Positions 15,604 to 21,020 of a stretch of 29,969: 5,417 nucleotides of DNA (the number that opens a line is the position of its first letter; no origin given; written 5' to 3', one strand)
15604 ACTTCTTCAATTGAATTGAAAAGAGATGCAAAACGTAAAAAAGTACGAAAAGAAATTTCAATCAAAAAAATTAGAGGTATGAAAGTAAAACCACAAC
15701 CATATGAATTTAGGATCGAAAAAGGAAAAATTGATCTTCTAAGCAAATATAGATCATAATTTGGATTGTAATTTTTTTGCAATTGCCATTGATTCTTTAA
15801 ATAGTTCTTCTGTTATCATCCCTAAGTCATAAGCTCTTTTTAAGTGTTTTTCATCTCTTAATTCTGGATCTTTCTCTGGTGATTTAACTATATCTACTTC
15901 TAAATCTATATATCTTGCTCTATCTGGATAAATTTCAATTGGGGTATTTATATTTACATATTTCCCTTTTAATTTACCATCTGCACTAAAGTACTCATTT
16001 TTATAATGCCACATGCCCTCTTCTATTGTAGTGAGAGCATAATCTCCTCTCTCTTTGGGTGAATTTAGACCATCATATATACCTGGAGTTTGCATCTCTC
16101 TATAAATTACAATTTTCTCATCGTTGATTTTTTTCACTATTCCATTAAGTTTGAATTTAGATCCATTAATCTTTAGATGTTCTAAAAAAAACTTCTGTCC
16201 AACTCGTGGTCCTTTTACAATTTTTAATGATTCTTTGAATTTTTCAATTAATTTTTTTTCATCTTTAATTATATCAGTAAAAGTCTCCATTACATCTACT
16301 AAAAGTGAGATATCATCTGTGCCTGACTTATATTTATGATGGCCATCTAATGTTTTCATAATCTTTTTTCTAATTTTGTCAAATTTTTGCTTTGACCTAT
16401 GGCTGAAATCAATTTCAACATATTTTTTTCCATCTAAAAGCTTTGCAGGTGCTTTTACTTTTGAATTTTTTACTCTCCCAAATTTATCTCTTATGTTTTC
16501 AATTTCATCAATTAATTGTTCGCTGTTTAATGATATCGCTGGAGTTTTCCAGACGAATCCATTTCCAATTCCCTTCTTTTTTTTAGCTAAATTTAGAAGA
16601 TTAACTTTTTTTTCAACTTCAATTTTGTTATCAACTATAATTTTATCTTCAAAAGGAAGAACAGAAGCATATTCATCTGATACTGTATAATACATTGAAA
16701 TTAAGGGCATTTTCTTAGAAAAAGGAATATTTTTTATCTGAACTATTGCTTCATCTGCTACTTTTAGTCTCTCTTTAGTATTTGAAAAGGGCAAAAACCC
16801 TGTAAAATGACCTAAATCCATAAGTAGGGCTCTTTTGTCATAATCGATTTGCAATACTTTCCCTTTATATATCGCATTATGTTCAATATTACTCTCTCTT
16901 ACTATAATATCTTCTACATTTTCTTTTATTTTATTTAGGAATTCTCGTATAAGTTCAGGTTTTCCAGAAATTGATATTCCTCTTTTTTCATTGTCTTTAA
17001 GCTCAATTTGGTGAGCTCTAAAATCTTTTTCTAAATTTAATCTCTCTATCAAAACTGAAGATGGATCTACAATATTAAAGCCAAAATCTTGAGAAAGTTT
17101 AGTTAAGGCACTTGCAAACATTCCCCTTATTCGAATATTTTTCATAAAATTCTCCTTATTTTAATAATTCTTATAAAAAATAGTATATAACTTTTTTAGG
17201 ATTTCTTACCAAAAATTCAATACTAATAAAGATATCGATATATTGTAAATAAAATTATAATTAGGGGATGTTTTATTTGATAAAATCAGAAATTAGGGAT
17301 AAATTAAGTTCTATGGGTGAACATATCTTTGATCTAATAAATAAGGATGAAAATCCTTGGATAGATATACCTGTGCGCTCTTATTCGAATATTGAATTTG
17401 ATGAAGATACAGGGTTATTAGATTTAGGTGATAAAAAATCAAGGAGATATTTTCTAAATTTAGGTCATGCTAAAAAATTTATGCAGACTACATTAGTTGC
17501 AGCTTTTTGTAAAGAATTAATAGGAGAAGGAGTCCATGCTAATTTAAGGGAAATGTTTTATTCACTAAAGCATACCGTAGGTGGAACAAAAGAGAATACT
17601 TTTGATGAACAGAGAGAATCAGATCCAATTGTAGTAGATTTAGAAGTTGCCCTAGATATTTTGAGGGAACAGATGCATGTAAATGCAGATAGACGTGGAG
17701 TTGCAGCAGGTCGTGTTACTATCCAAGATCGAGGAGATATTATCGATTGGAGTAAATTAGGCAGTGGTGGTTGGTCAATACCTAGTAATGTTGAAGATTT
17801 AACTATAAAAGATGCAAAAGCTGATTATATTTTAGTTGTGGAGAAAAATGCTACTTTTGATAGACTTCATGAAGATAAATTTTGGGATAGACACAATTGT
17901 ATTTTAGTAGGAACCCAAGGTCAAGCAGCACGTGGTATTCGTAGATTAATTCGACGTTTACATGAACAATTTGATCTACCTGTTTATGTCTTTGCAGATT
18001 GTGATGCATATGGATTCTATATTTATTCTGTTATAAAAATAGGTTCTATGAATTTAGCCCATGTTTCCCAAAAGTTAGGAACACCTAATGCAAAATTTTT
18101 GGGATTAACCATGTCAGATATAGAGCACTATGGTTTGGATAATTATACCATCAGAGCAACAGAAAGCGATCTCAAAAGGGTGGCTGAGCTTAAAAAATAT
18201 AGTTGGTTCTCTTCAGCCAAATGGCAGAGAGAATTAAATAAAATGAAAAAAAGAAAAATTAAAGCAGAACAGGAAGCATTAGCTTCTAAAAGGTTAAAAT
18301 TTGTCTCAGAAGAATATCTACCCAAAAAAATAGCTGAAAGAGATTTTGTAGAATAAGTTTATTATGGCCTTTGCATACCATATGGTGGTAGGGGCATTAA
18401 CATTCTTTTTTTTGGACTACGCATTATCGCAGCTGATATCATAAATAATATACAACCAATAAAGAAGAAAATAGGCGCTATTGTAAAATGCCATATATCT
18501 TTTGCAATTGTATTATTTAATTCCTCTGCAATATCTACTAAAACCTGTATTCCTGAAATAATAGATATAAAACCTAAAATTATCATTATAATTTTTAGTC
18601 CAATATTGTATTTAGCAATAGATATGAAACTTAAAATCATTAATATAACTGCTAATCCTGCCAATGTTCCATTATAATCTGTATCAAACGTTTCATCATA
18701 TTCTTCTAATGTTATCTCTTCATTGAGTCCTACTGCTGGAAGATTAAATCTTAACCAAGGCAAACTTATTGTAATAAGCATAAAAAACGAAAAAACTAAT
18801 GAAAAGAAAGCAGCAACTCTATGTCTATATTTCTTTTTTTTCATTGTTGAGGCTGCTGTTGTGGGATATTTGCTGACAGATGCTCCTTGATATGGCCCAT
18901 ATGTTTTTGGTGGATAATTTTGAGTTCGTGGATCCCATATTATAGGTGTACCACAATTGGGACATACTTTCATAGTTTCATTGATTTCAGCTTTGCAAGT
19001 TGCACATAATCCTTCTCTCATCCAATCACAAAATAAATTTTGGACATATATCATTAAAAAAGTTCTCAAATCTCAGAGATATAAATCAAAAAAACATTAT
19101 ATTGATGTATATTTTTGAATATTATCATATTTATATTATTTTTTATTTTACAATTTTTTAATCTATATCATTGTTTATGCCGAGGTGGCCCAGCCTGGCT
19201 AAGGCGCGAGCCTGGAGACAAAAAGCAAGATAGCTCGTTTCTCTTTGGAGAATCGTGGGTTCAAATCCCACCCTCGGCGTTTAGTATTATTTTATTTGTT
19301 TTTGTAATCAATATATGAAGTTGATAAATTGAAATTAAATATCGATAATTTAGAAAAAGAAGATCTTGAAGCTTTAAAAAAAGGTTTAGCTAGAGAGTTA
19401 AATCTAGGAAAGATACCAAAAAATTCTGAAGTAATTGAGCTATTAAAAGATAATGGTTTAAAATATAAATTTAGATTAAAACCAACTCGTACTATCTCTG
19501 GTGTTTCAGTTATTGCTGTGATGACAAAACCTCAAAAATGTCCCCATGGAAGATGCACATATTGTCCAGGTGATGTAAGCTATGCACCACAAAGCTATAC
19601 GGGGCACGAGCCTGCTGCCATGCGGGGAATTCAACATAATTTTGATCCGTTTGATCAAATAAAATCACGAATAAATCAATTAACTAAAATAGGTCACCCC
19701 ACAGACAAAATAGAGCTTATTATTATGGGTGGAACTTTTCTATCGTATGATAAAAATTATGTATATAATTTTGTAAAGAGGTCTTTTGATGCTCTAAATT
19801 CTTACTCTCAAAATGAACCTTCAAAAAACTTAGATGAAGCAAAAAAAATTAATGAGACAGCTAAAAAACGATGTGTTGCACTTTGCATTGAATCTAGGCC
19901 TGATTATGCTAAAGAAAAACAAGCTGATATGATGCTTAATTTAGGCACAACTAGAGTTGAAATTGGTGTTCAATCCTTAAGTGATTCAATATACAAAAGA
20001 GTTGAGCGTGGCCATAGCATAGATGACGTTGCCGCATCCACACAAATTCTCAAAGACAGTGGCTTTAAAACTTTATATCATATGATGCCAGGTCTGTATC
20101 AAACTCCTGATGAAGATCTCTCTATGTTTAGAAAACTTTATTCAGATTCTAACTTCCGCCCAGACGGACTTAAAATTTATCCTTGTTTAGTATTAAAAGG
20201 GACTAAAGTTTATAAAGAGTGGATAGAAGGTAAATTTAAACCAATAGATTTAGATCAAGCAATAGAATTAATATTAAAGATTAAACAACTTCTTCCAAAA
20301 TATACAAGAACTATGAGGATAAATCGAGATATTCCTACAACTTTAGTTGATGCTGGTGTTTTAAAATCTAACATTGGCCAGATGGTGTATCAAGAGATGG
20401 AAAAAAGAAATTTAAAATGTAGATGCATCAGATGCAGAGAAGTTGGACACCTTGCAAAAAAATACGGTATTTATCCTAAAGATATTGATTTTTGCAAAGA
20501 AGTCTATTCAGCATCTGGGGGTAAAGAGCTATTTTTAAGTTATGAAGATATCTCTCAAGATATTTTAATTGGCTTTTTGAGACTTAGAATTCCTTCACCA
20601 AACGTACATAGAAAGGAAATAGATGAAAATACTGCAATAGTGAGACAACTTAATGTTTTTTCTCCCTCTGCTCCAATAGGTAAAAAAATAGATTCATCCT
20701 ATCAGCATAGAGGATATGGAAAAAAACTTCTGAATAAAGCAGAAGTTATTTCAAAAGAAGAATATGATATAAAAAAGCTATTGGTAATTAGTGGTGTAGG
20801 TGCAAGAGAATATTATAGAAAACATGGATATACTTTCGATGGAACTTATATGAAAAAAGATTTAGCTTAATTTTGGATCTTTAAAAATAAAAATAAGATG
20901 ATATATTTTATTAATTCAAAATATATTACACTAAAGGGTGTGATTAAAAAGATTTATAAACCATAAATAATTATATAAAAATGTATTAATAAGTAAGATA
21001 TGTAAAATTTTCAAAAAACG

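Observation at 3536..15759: Two tandem giant paralogous surface proteins followed by a Zn-ribbon / degenerate KaiC-like pair: candidate surface-to-cytoplasm module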

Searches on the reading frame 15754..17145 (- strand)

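Call 5: search_protein_families(library=pfam, proteins=[window:15754-17145:-], max_evalue=0.01)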
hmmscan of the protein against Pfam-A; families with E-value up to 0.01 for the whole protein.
window:15754-17145:- (463 aa): 3 families
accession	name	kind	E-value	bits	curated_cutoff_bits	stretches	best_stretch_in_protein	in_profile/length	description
PF04167.18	DUF402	-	1.8e-14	54.1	23.9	1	368-433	1-66/68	Protein of unknown function (DUF402)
PF10150.14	RNase_E_G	-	9.1e-05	22.5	25.5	1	158-273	5-123/270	Ribonuclease E/G family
PF00708.24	Acylphosphatase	-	0.005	17.5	22.5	0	309-354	4-48/85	Acylphosphatase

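Call 48: search_protein_families(library=ncbifam, proteins=[P0001, P0003], max_evalue=0.01)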
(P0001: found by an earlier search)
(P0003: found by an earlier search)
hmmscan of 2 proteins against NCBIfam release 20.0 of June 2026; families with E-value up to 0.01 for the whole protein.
P0001 (250 aa): 14 families
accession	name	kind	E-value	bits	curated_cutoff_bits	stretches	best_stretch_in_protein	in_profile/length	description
NF006799.0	PRK09302.1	equivalog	3.2e-24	85.4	408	1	25-244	11-238/515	circadian clock protein KaiC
TIGR03881.1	KaiC_arch_4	hypoth_equivalog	2.2e-16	60.3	247.8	1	26-241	2-224/231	KaiC domain-containing protein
NF052589.1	ArlH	equivalog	6.1e-16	58.8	215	1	31-229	6-206/229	archaellum protein ArlH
TIGR03880.1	KaiC_arch_3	hypoth_equivalog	8.2e-16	58.2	249.45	1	30-185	1-151/224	KaiC domain-containing protein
TIGR02655.1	circ_KaiC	equivalog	2.8e-14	52.6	546.25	1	25-242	1-226/484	circadian clock protein KaiC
NF004723.0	PRK06067.1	subfamily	4.2e-14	52.7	194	1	25-225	14-214/243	flagellar accessory protein FlaH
TIGR03877.1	thermo_KaiC_1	hypoth_equivalog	2.9e-08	33.5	307.25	1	25-99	2-76/238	KaiC domain-containing protein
NF006320.0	PRK08533.1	equivalog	6.2e-07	29.3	215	1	31-204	10-179/230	flagellar accessory protein FlaH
NF045863.1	glide_MMOB1660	exception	2.7e-06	26.6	600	1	23-95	119-189/515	MMOB1660 family gliding motility ATPase complex subunit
TIGR03878.1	thermo_KaiC_2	hypoth_equivalog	2.8e-05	23.5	232.2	1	36-174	27-162/259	KaiC domain-containing protein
NF045936.2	MSC_0619_alpha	exception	4.5e-05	22.3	520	1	21-84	119-180/505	MSC_0619 family F1-like ATPase alpha subunit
NF005523.0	PRK07165.1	equivalog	6.3e-05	21.8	414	1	21-85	123-185/509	ATP F0F1 synthase subunit alpha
TIGR00416.1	sms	equivalog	0.00016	20.5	403.05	1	25-110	74-157/454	DNA repair protein RadA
NF006861.0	PRK09361.1-1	equivalog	0.0047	16.5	278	1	24-81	2-59/235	DNA repair and recombination protein RadB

P0003 (61 aa): 0 families

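Call 76: search_protein_families(library=padloc, proteins=[P0001, P0003], max_evalue=0.01)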
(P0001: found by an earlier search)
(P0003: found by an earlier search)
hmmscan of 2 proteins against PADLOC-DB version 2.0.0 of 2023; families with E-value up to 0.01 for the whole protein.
P0001 (250 aa): 0 families

P0003 (61 aa): 0 families

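Call 77: search_protein_families(library=phrogs, proteins=[P0001, P0003], max_evalue=0.01)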
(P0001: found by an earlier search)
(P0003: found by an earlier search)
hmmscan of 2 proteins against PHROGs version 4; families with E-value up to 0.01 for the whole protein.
P0001 (250 aa): 6 families
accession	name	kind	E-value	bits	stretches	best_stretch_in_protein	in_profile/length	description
phrog_239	-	DNA, RNA and nucleotide metabolism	9.4e-11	42.4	1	26-174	338-500/801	DNA primase/helicase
phrog_19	-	DNA, RNA and nucleotide metabolism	1.4e-06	28.5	1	22-150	330-466/621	DnaB-like replicative helicase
phrog_243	-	DNA, RNA and nucleotide metabolism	0.00069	19.6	1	31-176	22-176/273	DnaB-like replicative helicase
phrog_8337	-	DNA, RNA and nucleotide metabolism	0.0013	19.2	1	17-82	40-105/273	DNA repair protein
phrog_3123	-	unknown function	0.0033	17.1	1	100-178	425-495/583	-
phrog_97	-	other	0.0045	17.2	1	5-77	25-105/506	UvsX-like recombinase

P0003 (61 aa): 0 families

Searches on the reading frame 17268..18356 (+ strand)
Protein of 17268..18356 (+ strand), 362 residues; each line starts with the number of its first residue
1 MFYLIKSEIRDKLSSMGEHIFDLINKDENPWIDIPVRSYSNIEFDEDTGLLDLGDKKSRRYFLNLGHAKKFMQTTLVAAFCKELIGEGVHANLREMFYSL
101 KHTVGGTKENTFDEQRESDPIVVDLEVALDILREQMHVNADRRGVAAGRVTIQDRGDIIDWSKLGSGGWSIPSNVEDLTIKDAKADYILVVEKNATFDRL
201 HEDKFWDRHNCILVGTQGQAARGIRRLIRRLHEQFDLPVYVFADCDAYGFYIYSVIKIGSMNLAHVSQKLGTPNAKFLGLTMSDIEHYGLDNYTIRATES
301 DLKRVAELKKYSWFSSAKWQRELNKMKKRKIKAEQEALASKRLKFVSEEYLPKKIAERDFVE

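Call 5: search_protein_families(library=pfam, proteins=[window:17268-18356:+], max_evalue=0.01)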
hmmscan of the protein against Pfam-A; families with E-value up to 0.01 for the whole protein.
window:17268-18356:+ (362 aa): 5 families
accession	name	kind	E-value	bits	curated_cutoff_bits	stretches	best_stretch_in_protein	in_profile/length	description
PF21180.3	TOP6A-Spo11_Toprim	-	5.8e-62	209.1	24.1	1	187-355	1-170/170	Topoisomerase 6 subunit A/Spo11, Toprim domain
PF04406.19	TP6A_N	-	5.8e-17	61.7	26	1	69-138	1-62/62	Type IIB DNA topoisomerase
PF20768.2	Topo_VI_alpha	-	2.3e-06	27.7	23.6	1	147-183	8-49/50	All-beta domain in DNA topoisomerase VI alpha subunit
PF23947.1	DUF7281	-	3e-05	24.1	27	1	175-344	32-180/183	Domain of unknown function (DUF7281)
PF09983.15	JetD_C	-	0.007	16.2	22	0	174-257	29-104/179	Wadjet protein JetD, C-terminal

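Call 45: find_related_loci(query=A2, collection=genome_contigs, flank=10000)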
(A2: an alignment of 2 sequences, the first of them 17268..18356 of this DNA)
Query A2 (362 aa) in genome_contigs; peptide patterns used: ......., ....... (x = any residue, [..] = any of these).
229 stretches matched a pattern; 169 encode a relative of the query (tblastn E <= 1e-3); the best 80 are kept; 80 distinct loci.
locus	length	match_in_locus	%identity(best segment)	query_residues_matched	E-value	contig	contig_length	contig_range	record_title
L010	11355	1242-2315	64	2-359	7e-160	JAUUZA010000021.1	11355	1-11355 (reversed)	MAG: Candidatus Altiarchaeota archaeon isolate CSMAG_181 CSMAG_181_k127_2457320_length_11355_cov_9.0000, whole genome sh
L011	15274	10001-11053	65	11-361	1e-157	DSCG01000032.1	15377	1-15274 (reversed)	MAG TPA_asm: archaeon isolate SpSt-1190 Ga0129302_1001876, whole genome shotgun sequence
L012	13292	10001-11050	65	12-361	5e-156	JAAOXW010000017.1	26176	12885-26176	MAG: Candidatus Altiarchaeota archaeon isolate DPANNHV_H2.bin.40 k83_422588, whole genome shotgun sequence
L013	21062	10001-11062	63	8-361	8e-156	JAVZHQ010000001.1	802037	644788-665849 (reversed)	MAG: Candidatus Aenigmatarchaeota archaeon isolate DRTY-6_201808_bins_93 DRTY-6_201808_bins_93_scaffold_1, whole genome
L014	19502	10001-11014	65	24-361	3e-155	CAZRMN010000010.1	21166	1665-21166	MAG TPA_asm: uncultured archaeon isolate binchicken_co6_549 genome assembly, contig: NODE_2390_length_21166_cov_8.651888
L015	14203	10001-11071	62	5-361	7e-155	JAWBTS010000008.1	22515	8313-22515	MAG: Candidatus Aenigmatarchaeota archaeon isolate JZ-1_201709_bins_49 JZ-1_201709_bins_49_scaffold_8, whole genome shot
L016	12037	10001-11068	64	4-361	4e-155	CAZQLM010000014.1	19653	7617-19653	MAG TPA_asm: uncultured archaeon isolate binchicken_co409_132 genome assembly, contig: NODE_230_length_19653_cov_10.8464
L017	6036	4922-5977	64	8-361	1e-155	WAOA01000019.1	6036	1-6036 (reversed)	MAG: Candidatus Aenigmatarchaeota archaeon isolate S141_163_esom k151_233096, whole genome shotgun sequence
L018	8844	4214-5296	61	1-361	1e-153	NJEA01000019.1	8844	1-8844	MAG: Candidatus Aenigmarchaeota archaeon ex4484_224 ex4484_224_scaffold_6216_length_8844__count_1280, whole genome shotg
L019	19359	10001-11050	61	13-362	2e-152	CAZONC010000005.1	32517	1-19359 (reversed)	MAG TPA_asm: uncultured archaeon isolate SRP104967_co1_72 genome assembly, contig: NODE_432_length_32517_cov_15.973323,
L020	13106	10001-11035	62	17-361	2e-151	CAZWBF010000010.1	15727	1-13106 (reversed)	MAG TPA_asm: uncultured archaeon isolate binchicken_co6_473 genome assembly, contig: NODE_4003_length_15727_cov_12.78215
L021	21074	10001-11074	59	4-361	1e-151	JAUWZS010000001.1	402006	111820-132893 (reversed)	MAG: Candidatus Aenigmatarchaeota archaeon isolate CSMAG_2742 CSMAG_2742_k141_853591_length_402006_cov_52.0000, whole ge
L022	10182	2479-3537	62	10-362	4e-151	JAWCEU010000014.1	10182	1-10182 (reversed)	MAG: Candidatus Aenigmatarchaeota archaeon isolate JZ-1_202007_bins_103 JZ-1_202007_bins_103_scaffold_14, whole genome s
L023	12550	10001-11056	61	10-361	1e-150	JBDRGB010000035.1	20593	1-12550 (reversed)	MAG: Candidatus Aenigmatarchaeota archaeon isolate MEGAHIT-group-1.408 k141_4905573, whole genome shotgun sequence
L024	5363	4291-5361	59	4-360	2e-152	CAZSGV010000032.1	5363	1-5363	MAG TPA_asm: uncultured archaeon isolate SRP068000_co4_469 genome assembly, contig: NODE_31254_length_5363_cov_5.941032,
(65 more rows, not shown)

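Call 48: search_protein_families(library=ncbifam, proteins=[P0001, P0003], max_evalue=0.01)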
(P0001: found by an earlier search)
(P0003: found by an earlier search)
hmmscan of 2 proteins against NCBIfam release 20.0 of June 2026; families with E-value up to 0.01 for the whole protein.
P0001 (250 aa): 14 families
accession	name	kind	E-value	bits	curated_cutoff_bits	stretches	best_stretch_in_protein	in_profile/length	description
NF006799.0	PRK09302.1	equivalog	3.2e-24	85.4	408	1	25-244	11-238/515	circadian clock protein KaiC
TIGR03881.1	KaiC_arch_4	hypoth_equivalog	2.2e-16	60.3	247.8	1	26-241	2-224/231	KaiC domain-containing protein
NF052589.1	ArlH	equivalog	6.1e-16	58.8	215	1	31-229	6-206/229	archaellum protein ArlH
TIGR03880.1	KaiC_arch_3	hypoth_equivalog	8.2e-16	58.2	249.45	1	30-185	1-151/224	KaiC domain-containing protein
TIGR02655.1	circ_KaiC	equivalog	2.8e-14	52.6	546.25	1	25-242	1-226/484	circadian clock protein KaiC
NF004723.0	PRK06067.1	subfamily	4.2e-14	52.7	194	1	25-225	14-214/243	flagellar accessory protein FlaH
TIGR03877.1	thermo_KaiC_1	hypoth_equivalog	2.9e-08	33.5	307.25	1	25-99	2-76/238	KaiC domain-containing protein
NF006320.0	PRK08533.1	equivalog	6.2e-07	29.3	215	1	31-204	10-179/230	flagellar accessory protein FlaH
NF045863.1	glide_MMOB1660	exception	2.7e-06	26.6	600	1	23-95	119-189/515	MMOB1660 family gliding motility ATPase complex subunit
TIGR03878.1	thermo_KaiC_2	hypoth_equivalog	2.8e-05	23.5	232.2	1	36-174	27-162/259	KaiC domain-containing protein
NF045936.2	MSC_0619_alpha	exception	4.5e-05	22.3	520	1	21-84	119-180/505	MSC_0619 family F1-like ATPase alpha subunit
NF005523.0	PRK07165.1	equivalog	6.3e-05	21.8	414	1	21-85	123-185/509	ATP F0F1 synthase subunit alpha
TIGR00416.1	sms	equivalog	0.00016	20.5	403.05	1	25-110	74-157/454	DNA repair protein RadA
NF006861.0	PRK09361.1-1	equivalog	0.0047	16.5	278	1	24-81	2-59/235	DNA repair and recombination protein RadB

P0003 (61 aa): 0 families

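Call 76: search_protein_families(library=padloc, proteins=[P0001, P0003], max_evalue=0.01)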
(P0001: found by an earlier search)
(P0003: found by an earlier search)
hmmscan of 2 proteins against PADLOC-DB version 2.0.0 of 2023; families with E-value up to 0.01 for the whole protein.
P0001 (250 aa): 0 families

P0003 (61 aa): 0 families

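Call 77: search_protein_families(library=phrogs, proteins=[P0001, P0003], max_evalue=0.01)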
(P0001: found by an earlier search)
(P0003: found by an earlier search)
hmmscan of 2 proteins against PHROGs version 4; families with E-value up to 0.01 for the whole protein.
P0001 (250 aa): 6 families
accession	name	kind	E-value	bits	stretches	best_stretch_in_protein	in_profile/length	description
phrog_239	-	DNA, RNA and nucleotide metabolism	9.4e-11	42.4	1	26-174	338-500/801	DNA primase/helicase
phrog_19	-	DNA, RNA and nucleotide metabolism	1.4e-06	28.5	1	22-150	330-466/621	DnaB-like replicative helicase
phrog_243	-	DNA, RNA and nucleotide metabolism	0.00069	19.6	1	31-176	22-176/273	DnaB-like replicative helicase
phrog_8337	-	DNA, RNA and nucleotide metabolism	0.0013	19.2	1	17-82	40-105/273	DNA repair protein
phrog_3123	-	unknown function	0.0033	17.1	1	100-178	425-495/583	-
phrog_97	-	other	0.0045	17.2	1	5-77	25-105/506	UvsX-like recombinase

P0003 (61 aa): 0 families

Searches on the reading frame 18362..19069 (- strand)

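Call 5: search_protein_families(library=pfam, proteins=[window:18362-19069:-], max_evalue=0.01)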
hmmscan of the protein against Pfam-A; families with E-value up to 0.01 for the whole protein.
window:18362-19069:- (235 aa): 4 families
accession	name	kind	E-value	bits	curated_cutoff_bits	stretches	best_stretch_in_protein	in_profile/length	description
PF13240.11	Zn_Ribbon_1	-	0.00023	21.3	25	1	22-43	2-23/23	zinc-ribbon domain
PF12773.13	DZR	-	0.0018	18.8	27.3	1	22-42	1-21/45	Double zinc ribbon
PF18912.6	DZR_2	-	0.0026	18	27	1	18-43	20-46/56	Double zinc ribbon domain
PF04123.18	DUF373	-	0.0029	17.5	28.3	0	135-213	157-235/335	Domain of unknown function (DUF373)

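Call 48: search_protein_families(library=ncbifam, proteins=[window:18362-19069:-], max_evalue=0.01)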
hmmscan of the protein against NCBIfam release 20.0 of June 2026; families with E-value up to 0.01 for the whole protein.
window:18362-19069:- (235 aa): 1 family
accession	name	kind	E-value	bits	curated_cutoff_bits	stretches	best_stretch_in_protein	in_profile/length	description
NF008616.0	PRK11595.1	equivalog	0.0025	17.3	304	1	17-46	18-47/227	DNA utilization protein GntX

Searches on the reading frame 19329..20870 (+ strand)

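Call 6: search_protein_families(library=pfam, proteins=[window:19329-20870:+], max_evalue=0.01)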
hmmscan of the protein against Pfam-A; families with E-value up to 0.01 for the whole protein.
window:19329-20870:+ (513 aa): 6 families
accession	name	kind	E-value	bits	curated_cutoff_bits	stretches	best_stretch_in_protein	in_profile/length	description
PF16199.10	Radical_SAM_C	-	1.6e-21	76.6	31.9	1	278-359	1-85/85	Radical_SAM C-terminal domain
PF04055.27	Radical_SAM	-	7.6e-16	59.2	29.5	1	70-264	6-159/166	Radical SAM superfamily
PF23613.1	ELP3_N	-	3.3e-06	27.4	27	1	9-56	20-70/70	ELP3 N-terminal domain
PF13508.13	Acetyltransf_7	-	5.3e-06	27.1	27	1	454-502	36-83/84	Acetyltransferase (GNAT) domain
PF00583.31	Acetyltransf_1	-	6.3e-06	26.9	20.7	1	411-501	42-116/116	Acetyltransferase (GNAT) family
PF13673.13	Acetyltransf_10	-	1.9e-05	25.1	23.6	1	454-505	59-111/128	Acetyltransferase (GNAT) domain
